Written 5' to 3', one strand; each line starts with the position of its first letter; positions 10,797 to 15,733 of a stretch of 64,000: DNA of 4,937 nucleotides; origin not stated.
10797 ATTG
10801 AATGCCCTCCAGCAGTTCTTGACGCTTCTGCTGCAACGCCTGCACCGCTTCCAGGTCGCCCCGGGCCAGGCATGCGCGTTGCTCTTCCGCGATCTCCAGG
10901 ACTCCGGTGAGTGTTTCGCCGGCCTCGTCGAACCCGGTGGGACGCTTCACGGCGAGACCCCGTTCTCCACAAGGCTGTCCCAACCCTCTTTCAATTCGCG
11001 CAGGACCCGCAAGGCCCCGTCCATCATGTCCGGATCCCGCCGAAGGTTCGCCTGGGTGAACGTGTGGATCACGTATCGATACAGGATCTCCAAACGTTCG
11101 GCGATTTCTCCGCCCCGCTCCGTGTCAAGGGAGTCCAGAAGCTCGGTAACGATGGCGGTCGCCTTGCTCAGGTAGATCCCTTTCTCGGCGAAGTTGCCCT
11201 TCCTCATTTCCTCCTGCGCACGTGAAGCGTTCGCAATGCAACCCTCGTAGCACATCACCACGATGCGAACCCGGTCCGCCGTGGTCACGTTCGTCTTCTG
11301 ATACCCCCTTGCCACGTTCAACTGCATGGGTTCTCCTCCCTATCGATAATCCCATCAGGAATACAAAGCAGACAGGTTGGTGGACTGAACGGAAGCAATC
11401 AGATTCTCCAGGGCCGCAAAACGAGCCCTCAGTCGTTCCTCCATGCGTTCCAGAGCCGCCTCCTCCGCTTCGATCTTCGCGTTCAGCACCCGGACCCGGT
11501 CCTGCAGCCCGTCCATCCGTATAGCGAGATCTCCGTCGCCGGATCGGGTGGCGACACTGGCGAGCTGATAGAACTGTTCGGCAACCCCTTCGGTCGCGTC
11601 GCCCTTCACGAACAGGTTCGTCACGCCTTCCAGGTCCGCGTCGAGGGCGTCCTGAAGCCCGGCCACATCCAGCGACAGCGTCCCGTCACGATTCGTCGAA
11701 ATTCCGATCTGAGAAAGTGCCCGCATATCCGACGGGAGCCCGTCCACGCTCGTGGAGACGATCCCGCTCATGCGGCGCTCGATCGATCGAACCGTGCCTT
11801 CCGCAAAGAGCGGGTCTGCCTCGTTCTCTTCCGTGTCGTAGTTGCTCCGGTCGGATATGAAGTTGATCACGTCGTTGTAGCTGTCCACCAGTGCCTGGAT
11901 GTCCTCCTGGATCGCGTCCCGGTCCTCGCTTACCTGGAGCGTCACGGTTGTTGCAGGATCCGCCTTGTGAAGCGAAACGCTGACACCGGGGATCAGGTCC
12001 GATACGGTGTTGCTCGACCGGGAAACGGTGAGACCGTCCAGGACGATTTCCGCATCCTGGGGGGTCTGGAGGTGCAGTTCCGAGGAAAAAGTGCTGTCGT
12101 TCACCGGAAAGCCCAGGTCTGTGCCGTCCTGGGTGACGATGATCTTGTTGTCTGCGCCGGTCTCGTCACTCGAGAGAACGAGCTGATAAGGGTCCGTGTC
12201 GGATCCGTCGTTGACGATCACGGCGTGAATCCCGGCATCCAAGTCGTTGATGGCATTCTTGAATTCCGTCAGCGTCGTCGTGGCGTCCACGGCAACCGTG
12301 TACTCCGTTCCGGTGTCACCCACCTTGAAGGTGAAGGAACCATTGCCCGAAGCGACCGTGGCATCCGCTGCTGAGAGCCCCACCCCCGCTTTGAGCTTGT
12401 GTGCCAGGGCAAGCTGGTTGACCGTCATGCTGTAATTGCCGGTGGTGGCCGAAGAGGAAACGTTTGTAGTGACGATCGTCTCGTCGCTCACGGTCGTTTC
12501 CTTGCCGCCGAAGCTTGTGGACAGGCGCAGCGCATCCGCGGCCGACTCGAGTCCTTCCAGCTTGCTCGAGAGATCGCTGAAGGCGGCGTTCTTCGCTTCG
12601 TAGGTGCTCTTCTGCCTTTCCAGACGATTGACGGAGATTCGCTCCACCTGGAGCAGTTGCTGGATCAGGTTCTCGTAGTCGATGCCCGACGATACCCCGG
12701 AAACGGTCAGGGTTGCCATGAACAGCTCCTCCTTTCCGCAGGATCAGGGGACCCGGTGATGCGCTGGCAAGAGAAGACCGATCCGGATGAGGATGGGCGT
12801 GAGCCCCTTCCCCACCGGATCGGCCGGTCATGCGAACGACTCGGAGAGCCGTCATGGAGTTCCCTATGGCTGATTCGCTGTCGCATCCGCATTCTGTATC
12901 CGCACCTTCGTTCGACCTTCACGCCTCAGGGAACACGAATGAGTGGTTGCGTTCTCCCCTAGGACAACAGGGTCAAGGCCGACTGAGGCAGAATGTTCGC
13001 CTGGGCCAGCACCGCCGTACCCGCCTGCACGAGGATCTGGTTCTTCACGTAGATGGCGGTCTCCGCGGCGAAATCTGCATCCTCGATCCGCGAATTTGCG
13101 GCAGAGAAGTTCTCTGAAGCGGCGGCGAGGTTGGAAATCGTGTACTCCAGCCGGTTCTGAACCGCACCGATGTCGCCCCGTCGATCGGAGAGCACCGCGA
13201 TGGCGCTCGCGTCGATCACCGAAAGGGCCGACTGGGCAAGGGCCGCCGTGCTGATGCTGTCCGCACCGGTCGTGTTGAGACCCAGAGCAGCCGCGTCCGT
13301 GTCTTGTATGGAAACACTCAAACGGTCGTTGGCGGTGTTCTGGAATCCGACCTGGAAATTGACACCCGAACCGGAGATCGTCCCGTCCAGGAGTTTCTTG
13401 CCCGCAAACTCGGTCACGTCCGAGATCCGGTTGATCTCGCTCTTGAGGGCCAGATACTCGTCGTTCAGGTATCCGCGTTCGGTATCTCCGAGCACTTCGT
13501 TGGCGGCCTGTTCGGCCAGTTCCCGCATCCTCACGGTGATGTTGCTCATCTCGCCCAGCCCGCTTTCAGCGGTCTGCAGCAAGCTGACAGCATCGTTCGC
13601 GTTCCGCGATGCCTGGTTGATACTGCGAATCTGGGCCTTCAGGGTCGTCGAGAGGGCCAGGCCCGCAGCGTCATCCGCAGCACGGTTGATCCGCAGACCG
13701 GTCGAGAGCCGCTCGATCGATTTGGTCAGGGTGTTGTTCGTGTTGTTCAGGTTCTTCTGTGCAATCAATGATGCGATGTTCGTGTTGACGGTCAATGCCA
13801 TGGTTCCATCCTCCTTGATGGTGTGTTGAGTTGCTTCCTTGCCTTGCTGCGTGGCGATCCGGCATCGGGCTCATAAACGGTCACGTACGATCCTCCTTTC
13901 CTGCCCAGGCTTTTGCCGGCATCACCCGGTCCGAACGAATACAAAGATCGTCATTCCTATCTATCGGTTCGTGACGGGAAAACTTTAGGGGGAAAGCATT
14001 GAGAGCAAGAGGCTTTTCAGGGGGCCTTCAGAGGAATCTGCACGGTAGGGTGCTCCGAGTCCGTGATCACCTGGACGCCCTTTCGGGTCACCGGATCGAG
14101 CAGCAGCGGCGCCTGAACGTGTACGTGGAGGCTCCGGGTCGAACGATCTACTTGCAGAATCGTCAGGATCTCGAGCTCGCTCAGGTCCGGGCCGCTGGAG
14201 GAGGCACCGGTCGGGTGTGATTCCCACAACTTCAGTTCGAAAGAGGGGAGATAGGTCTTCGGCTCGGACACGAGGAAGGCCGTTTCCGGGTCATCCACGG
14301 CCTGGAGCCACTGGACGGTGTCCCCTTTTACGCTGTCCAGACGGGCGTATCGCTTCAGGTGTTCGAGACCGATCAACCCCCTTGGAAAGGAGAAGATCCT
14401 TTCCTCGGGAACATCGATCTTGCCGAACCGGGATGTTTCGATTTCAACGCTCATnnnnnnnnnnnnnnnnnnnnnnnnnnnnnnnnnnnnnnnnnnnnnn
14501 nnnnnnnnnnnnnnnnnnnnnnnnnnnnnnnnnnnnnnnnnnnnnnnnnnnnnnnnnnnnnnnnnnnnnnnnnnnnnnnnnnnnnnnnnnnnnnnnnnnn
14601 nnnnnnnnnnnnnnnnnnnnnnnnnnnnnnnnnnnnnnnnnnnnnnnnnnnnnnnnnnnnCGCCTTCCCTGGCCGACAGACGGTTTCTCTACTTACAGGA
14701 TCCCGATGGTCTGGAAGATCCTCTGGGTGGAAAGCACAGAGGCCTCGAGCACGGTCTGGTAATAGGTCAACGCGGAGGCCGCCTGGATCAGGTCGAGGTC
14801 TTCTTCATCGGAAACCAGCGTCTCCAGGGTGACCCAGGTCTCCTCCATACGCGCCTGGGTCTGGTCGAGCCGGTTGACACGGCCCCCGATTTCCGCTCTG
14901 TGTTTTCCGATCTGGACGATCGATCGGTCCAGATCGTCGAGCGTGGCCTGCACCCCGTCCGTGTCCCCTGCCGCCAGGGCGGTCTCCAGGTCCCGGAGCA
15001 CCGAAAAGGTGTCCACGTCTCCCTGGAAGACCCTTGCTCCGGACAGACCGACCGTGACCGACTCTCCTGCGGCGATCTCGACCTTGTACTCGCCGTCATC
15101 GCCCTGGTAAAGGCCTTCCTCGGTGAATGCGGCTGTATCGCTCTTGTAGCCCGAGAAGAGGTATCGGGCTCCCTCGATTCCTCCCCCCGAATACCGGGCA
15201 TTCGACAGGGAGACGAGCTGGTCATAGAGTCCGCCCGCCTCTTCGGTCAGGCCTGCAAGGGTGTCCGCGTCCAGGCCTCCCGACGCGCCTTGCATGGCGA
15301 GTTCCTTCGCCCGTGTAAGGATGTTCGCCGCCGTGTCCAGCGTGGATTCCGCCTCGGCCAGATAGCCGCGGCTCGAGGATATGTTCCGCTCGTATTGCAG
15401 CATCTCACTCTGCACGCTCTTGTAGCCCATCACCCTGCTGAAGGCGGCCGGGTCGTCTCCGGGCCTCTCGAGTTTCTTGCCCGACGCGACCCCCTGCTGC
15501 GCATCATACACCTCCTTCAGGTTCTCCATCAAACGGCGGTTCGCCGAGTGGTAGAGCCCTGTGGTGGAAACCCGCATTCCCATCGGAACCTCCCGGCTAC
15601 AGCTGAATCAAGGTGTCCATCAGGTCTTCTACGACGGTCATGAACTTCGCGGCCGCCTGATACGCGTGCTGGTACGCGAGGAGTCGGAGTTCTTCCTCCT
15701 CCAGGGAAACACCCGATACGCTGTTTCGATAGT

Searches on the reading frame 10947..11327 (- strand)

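Call 31: search_protein_families(library=pfam, proteins=[window:10947-11327:-], max_evalue=0.0001)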
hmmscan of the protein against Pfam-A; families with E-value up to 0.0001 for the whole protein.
window:10947-11327:- (126 aa): 1 family
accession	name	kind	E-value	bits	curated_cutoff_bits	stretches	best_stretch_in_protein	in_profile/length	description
PF02561.19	FliS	-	6.6e-35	120.3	26.7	1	8-118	3-113/115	Flagellar protein FliS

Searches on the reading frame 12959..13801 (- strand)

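Call 32: search_protein_families(library=pfam, proteins=[window:12959-13801:-], max_evalue=0.0001)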
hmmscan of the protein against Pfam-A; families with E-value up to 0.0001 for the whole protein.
window:12959-13801:- (280 aa): 2 families
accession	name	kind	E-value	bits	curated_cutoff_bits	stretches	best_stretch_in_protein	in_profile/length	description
PF00669.25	Flagellin_N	-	5.6e-41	140.3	26.6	1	5-141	1-137/139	Bacterial flagellin N-terminal helical region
PF00700.27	Flagellin_C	-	6.4e-24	84.5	23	1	199-279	6-86/86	Bacterial flagellin C-terminal helical region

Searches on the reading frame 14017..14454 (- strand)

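Call 32: search_protein_families(library=pfam, proteins=[window:14017-14454:-], max_evalue=0.0001)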
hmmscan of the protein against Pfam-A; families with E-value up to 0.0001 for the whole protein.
window:14017-14454:- (145 aa): 1 family
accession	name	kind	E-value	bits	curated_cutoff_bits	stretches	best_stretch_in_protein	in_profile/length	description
PF02623.20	FliW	-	8.6e-21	74.4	25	1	22-141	2-121/122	FliW protein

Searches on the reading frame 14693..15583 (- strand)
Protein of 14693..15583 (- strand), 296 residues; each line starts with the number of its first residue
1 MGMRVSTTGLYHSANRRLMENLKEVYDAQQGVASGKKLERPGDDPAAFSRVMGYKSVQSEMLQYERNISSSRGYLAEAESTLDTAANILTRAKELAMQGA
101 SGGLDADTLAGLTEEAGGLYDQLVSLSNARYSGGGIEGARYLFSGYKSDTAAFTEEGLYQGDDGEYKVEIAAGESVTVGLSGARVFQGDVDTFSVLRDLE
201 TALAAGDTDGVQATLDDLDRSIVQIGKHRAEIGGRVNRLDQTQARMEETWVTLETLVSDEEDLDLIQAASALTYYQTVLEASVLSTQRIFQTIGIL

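Call 32: search_protein_families(library=pfam, proteins=[window:14693-15583:-], max_evalue=0.0001)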
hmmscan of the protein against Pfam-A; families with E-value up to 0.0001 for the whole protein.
window:14693-15583:- (296 aa): 2 families
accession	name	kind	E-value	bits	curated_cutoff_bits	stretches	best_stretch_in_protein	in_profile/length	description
PF00669.25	Flagellin_N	-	7.1e-14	52.5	26.6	1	5-129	1-125/139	Bacterial flagellin N-terminal helical region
PF00700.27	Flagellin_C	-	2.9e-06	27.9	23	1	216-288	2-74/86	Bacterial flagellin C-terminal helical region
